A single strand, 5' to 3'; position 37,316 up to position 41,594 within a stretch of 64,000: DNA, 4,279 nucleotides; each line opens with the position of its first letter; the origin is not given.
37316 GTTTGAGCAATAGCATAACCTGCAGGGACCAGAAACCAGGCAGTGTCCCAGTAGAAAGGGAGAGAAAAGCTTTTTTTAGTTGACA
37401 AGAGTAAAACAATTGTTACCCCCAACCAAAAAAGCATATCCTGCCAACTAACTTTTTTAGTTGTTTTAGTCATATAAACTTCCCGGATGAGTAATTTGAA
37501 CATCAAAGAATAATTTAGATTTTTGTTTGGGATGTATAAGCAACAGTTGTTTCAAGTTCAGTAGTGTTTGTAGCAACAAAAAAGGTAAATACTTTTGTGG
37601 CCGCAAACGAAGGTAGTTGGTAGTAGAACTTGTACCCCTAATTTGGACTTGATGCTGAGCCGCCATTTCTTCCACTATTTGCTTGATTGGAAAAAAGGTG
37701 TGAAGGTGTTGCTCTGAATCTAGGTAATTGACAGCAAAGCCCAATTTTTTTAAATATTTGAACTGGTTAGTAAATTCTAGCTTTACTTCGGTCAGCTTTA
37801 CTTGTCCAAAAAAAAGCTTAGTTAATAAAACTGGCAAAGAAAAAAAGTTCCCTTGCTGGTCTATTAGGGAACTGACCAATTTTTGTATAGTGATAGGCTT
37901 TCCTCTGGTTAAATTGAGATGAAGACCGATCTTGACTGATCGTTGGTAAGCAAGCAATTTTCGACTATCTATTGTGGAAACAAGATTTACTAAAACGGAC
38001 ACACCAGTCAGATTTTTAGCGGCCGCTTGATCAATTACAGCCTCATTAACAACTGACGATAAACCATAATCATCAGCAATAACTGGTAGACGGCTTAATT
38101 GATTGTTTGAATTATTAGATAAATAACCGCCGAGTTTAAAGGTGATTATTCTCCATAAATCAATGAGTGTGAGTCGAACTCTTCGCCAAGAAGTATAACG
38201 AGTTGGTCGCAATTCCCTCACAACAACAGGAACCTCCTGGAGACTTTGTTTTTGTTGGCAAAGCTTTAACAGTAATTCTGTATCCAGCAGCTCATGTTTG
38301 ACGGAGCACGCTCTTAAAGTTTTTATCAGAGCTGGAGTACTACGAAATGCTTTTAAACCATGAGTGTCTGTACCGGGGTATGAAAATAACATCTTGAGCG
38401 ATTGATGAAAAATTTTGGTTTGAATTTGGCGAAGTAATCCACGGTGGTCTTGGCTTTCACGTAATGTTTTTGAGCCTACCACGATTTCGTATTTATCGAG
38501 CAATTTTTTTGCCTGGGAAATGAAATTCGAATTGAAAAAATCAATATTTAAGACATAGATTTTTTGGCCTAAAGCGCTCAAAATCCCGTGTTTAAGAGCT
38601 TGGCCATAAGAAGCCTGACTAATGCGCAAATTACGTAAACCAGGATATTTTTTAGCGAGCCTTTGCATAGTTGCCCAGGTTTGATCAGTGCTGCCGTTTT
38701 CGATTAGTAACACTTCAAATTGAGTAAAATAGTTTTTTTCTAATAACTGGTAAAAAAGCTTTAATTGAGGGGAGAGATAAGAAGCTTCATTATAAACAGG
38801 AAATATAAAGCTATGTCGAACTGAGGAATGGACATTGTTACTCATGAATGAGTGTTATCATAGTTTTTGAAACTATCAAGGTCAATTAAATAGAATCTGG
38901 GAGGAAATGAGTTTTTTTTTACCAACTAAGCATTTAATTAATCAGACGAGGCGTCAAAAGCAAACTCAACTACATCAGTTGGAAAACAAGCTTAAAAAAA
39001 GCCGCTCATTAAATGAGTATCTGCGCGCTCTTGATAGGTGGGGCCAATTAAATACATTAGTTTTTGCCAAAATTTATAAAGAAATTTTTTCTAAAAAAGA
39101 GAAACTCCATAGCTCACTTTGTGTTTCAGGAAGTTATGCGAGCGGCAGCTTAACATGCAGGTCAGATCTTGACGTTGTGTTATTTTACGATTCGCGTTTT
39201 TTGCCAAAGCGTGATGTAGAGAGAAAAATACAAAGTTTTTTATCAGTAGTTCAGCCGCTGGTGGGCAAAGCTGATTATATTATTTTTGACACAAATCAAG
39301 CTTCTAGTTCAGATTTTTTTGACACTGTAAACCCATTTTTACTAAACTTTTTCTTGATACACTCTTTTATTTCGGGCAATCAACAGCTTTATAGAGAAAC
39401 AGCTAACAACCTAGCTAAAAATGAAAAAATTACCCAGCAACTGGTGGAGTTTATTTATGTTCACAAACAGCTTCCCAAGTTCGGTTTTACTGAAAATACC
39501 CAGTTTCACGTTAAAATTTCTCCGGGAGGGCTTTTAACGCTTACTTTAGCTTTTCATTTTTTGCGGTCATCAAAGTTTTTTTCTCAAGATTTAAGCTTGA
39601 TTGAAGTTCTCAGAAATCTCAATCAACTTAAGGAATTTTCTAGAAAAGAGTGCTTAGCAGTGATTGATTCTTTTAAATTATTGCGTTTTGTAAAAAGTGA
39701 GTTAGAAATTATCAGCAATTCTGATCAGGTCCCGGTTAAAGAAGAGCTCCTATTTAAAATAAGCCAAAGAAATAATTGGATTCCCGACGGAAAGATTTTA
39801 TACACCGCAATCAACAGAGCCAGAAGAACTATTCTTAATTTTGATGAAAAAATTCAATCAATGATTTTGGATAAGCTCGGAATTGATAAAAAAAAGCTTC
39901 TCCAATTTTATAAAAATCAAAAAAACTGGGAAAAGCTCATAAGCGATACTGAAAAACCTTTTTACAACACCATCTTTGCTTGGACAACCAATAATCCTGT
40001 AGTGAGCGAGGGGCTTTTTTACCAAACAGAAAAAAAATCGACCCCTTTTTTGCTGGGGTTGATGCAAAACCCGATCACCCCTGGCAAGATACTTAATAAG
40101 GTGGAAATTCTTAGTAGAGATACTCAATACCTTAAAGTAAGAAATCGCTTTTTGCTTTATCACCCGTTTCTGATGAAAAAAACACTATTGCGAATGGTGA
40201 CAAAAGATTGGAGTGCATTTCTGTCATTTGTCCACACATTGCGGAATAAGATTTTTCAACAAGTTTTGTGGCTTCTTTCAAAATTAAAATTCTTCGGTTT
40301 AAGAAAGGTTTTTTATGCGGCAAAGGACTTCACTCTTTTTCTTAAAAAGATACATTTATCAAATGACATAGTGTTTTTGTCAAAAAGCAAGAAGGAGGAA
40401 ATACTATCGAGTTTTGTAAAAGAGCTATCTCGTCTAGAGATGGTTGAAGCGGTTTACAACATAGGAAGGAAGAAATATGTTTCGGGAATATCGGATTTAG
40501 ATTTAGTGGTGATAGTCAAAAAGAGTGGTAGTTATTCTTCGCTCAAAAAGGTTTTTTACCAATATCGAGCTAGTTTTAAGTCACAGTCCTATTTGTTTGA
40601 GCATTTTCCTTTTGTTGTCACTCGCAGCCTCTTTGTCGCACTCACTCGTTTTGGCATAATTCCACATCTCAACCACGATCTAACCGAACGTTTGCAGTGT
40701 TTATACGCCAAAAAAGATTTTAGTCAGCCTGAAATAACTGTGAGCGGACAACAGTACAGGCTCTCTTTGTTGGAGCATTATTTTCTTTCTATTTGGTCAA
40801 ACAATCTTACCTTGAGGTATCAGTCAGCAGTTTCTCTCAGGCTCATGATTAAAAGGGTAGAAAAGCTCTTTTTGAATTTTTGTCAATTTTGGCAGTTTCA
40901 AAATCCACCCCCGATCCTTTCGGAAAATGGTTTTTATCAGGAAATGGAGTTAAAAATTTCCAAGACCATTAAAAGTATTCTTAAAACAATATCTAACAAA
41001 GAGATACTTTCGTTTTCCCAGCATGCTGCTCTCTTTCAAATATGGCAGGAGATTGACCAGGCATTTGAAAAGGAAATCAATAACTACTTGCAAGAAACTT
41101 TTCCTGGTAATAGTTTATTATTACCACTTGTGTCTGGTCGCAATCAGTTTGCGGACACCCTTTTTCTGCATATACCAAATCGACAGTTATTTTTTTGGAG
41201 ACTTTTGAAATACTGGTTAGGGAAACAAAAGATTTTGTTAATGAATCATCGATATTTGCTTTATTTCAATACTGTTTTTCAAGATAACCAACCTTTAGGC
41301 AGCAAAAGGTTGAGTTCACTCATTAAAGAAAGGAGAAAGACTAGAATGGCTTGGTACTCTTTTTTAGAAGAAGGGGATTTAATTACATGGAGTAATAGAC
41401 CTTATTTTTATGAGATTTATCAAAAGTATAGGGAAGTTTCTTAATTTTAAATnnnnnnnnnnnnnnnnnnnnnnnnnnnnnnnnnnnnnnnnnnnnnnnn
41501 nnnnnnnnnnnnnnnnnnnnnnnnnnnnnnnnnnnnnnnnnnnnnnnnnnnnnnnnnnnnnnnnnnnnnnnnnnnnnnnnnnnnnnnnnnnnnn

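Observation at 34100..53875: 20 kb envelope glycopolymer island combining WTA-like, O-antigen-like and Arn-like modules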

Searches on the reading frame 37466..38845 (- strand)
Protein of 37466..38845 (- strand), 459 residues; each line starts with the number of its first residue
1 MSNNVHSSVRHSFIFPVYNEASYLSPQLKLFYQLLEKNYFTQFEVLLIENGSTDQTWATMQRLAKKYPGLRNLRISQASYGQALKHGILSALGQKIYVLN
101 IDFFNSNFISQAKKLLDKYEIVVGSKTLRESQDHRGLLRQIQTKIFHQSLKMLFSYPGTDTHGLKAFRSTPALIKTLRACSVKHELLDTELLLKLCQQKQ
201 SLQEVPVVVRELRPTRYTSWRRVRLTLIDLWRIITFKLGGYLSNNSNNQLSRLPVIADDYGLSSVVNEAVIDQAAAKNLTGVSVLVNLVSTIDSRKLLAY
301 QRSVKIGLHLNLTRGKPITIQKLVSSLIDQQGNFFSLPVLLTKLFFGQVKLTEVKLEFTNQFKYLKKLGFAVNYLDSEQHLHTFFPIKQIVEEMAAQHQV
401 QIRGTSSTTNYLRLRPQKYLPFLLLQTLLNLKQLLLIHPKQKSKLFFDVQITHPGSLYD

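Call 4: search_protein_families(library=pfam, proteins=[window:37466-38845:-], max_evalue=0.01)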
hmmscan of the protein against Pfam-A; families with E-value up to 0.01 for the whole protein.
window:37466-38845:- (459 aa): 2 families
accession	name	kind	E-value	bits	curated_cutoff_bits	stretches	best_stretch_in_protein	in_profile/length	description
PF04794.17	YdjC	-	8.1e-32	111.6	29.7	1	253-411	2-157/266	YdjC-like protein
PF00535.33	Glycos_transf_2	-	8.1e-12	45.8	23.3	1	12-156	1-147/168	Glycosyl transferase family 2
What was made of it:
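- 37466..38845 (-): GT2-YdjC fusion (459 aa, no TM). Predicted polyprenyl-phosphate HexNAc synthase fused to a carbohydrate de-N-acetylase. Pfam Glycos_transf_2 45.8 bits and YdjC 111.6 bits (call 4).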

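Call 23: search_protein_families(library=ncbifam, proteins=[window:37466-38845:-], max_evalue=0.01)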
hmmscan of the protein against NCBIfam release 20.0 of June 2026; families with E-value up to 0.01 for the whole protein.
window:37466-38845:- (459 aa): 12 families
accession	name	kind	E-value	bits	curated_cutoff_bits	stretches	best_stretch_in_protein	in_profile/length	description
NF002559.0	PRK02134.1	equivalog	9.9e-24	84.2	227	1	254-407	6-154/249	chitin disaccharide deacetylase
TIGR03473.1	HpnK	hypoth_equivalog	9.8e-17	61.1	232.6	1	252-401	3-153/283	hopanoid biosynthesis-associated protein HpnK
NF047588.1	GlcsyltransPgfSStrep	equivalog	3e-08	33.3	500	1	12-139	4-134/308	glycosyltransferase PgfS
NF007482.0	PRK10073.1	equivalog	5.3e-08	32.2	423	1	8-102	5-95/334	glycosyltransferase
TIGR03937.1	PgaC_IcaA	equivalog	1.1e-07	31.2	422.3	1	11-102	47-135/407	poly-beta-1,6-N-acetyl-D-glucosamine synthase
NF041875.1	EPS_EpsD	equivalog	2.5e-06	27.1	370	1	12-104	2-91/325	exopolysaccharide biosynthesis glycosyltransferase EpsD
TIGR04283.1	glyco_like_mftF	equivalog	4.7e-06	26.4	182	1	12-131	2-112/221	TIGR04283 family arsenosugar biosynthesis glycosyltransferase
TIGR03111.1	glyc2_xrt_Gpos1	hypoth_equivalog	5.2e-05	22.2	363.95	1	13-103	53-140/439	TIGR03111 family XrtG-associated glycosyltransferase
NF007986.1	PRK10714.1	equivalog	0.00025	20.2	529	1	10-147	7-143/316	undecaprenyl-phosphate 4-deoxy-4-formamido-L-arabinose transferase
NF038302.1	EPS_HpsE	equivalog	0.00092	18.3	300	1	14-118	6-113/307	hormogonium polysaccharide biosynthesis glycosyltransferase HpsE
NF052308.1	CarbhyDeactlThm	equivalog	0.0017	17.7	400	1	302-401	52-150/265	carbohydrate deacetylase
TIGR03469.1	HpnB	hypoth_equivalog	0.0047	16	379.25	1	14-81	49-113/386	hopene-associated glycosyltransferase HpnB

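Call 25: search_solved_structures(query=window:37466-38845:-, max_evalue=0.01)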
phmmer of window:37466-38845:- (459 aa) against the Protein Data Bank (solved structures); distinct sequences matched with E-value up to 0.01: 10.
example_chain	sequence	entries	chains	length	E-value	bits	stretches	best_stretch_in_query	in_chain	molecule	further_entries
2i5i_A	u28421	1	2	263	5.4e-08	35.4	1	252-416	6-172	UPF0249 protein EF_3048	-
7vi8_A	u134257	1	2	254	2.7e-05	26.5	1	254-403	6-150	Chitooligosaccharide deacetylase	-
5mlz_A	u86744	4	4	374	2.9e-05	26.4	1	6-107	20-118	Dolichol monophosphate mannose synthase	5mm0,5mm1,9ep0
6p61_A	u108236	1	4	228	4.3e-05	25.9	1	12-117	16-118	Glycosyltransferase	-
5hea_A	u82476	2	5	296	0.00058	22.1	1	12-109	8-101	Putative glycosyltransferase (GalT1)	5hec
5tze_C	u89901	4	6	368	0.001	21.3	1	10-120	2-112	Glycosyl transferase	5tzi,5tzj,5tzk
5tz8_A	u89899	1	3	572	0.0021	20.3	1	10-120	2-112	Glycosyl transferase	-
9bhc_C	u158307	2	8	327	0.0076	18.5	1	12-230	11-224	Undecaprenyl-phosphate 4-deoxy-4-formamido-L-arabinose transferase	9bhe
3bcv_A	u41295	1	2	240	0.0079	18.4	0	12-119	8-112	Putative glycosyltransferase protein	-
8vxh_A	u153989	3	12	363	0.01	18.1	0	11-230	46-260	Undecaprenyl-phosphate 4-deoxy-4-formamido-L-arabinose transferase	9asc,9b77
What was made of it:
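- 37466..38845 (-): The best GT2-domain match among solved structures is dolichol-P-mannose synthase 5mlz, but non-lipid GT2s (6p61, GalT1 5hea, 5tze) score above ArnC 9bhc/8vxh; the YdjC part matches 2i5i and 7vi8 (call 25).
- On Arn (L-Ara4N) lipid A modification pathway: PDB ArnC E 0.008 (call 25).
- The best-scoring GT2-domain match among solved structures is a dolichol-P-mannose synthase (call 25).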

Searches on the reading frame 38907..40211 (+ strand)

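Call 77: search_protein_families(library=pfam, proteins=[window:38907-40211:+], max_evalue=10)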
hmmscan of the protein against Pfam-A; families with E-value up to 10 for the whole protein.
seq(435 aa): 4 families
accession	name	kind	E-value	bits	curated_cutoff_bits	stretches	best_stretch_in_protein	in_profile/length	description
PF01909.29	NTP_transf_2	-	2.2e-05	25.2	21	1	57-108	4-54/93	Nucleotidyltransferase domain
PF18765.7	Polbeta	-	0.0016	19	26.9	1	58-111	4-54/93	Polymerase beta, Nucleotidyltransferase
PF22600.2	MTPAP-like_central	-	0.0059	17.1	27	1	59-114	35-86/139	Poly(A) RNA polymerase, mitochondrial-like, central palm domain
PF23005.1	DUF7032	-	0.023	14.9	27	1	53-92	56-97/115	Domain of unknown function (DUF7032)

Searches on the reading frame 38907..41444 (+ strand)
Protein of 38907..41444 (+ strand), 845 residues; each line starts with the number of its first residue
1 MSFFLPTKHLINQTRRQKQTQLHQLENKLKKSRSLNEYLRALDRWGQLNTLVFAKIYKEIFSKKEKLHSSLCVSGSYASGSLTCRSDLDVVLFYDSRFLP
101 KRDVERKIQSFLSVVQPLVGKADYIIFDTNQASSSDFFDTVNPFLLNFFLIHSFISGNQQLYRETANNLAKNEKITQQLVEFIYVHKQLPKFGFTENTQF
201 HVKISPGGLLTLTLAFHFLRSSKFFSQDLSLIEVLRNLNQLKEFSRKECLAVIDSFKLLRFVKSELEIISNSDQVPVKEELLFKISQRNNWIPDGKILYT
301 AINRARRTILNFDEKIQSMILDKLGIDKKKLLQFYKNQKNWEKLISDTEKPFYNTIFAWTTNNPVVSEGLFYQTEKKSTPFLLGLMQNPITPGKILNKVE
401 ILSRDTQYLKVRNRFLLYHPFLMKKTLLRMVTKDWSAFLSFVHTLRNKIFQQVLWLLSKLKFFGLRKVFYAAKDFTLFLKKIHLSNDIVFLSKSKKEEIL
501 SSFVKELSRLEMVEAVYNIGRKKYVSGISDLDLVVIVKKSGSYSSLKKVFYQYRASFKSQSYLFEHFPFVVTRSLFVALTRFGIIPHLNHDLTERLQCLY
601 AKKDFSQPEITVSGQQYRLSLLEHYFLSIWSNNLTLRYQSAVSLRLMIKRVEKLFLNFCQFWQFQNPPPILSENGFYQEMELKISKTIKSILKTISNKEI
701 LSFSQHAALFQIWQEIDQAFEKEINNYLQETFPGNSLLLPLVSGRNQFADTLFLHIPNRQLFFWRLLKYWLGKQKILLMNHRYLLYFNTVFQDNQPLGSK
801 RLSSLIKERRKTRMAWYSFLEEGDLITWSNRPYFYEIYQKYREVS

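Call 4: search_protein_families(library=pfam, proteins=[window:38907-41444:+], max_evalue=0.01)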
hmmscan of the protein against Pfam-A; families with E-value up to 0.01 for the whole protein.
window:38907-41444:+ (845 aa): 2 families
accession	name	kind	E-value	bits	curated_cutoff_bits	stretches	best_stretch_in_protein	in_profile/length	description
PF01909.29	NTP_transf_2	-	7.1e-07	30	21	1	57-106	4-55/93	Nucleotidyltransferase domain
PF18765.7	Polbeta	-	0.00024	21.6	26.9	0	58-111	4-54/93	Polymerase beta, Nucleotidyltransferase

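Call 23: search_protein_families(library=ncbifam, proteins=[window:38907-41444:+], max_evalue=0.01)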
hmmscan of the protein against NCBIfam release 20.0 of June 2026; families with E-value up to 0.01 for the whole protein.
window:38907-41444:+ (845 aa): 0 families

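Call 26: search_solved_structures(query=window:38907-41444:+, max_evalue=1)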
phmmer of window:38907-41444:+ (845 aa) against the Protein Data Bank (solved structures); distinct sequences matched with E-value up to 1: 1.
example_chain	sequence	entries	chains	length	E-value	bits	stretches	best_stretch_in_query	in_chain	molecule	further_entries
6u1q_A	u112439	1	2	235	0.0039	18.9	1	217-299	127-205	VpsO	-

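Call 35: find_homologous_proteins(query=window:38907-41444:+, max_evalue=0.001)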
Query window:38907-41444:+ (845 aa): 1 proteins with E <= 0.001 among 8000 candidates.
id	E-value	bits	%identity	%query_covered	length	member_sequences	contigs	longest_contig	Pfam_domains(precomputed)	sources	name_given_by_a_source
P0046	0.0e+0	1730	100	93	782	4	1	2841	PF01909.30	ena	-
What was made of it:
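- Tried and rejected: The word-index search returned only the protein itself (call 35).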

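Call 48: search_protein_representatives(protein=window:38907-41444:+)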
Query: 845 residues. Proteins with E-value up to 0.001 (for the whole library): 13; up to 1e-10: 4; up to 1e-30: 2. The best 13 are listed.
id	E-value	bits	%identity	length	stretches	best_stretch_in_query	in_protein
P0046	0.0e+00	1729.5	100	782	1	1-782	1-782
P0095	1.1e-91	325.0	52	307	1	1-304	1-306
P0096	1.5e-16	76.6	36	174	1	451-580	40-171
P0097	1.1e-11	60.5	100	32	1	814-845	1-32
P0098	1.9e-08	49.7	32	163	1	475-575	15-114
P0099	3.7e-08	48.7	27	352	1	476-666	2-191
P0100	4.1e-07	45.3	33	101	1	450-536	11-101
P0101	1.3e-06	43.7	30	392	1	484-578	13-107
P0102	1.6e-06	43.3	27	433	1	449-641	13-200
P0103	3.0e-06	42.4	26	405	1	486-712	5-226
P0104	5.7e-05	38.2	25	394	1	493-639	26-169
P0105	4.3e-04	35.3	28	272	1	486-596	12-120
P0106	8.4e-04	34.3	28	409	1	486-596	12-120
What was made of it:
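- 38907..41444 (+): 845-aa soluble near-orphan protein with an N-terminal Pol-beta-type NTase motif and a second NTase-like motif (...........). Function unknown. Only 13 proteins at E<=1e-3 among 1.84 billion representatives (call 48).
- Tried and rejected: Exhaustive phmmer gave 13 weak hits (call 48).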

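Call 51: search_protein_families(library=pfam, alignment_id=A3, max_evalue=0.01)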
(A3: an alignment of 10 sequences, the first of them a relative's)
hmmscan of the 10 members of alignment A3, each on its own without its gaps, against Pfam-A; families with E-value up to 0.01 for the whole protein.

A. member 1, P0099 (352 aa): 0 families

B. families by the number of members that match (of 10 scanned): 0 families
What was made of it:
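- Tried and rejected: The distant relatives have no Pfam family (call 51).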

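Call 78: search_protein_families(library=padloc, proteins=[window:38907-41444:+], max_evalue=0.01)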
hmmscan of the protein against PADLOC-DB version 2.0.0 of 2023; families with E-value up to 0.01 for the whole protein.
window:38907-41444:+ (845 aa): 1 family
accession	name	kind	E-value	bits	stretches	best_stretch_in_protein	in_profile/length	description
PDLC04903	PDC-S09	-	0.0032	15.8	0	69-112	27-70/108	-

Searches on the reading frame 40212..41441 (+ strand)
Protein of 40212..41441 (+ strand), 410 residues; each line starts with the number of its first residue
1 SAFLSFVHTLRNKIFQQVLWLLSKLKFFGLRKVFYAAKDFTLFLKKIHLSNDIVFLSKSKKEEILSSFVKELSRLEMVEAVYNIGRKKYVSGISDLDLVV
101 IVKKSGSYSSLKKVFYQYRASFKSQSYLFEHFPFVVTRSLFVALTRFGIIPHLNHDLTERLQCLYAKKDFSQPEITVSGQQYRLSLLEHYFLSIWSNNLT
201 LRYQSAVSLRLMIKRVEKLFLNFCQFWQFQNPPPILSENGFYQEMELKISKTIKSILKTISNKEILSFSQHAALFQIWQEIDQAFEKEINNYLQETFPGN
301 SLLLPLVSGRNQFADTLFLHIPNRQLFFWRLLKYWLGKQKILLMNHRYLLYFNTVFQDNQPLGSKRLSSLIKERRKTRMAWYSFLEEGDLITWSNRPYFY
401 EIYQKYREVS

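Call 77: search_protein_families(library=pfam, proteins=[window:40212-41441:+], max_evalue=10)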
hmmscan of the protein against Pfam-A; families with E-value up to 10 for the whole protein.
seq(410 aa): 2 families
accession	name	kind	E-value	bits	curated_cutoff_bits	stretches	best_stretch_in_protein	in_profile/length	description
PF16797.11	Fungal_KA1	-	0.12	12.6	27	1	83-128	83-117/118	Fungal kinase associated-1 domain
PF10239.14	DUF2465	-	0.19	11.5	30.5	1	161-288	59-189/302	Protein of unknown function (DUF2465)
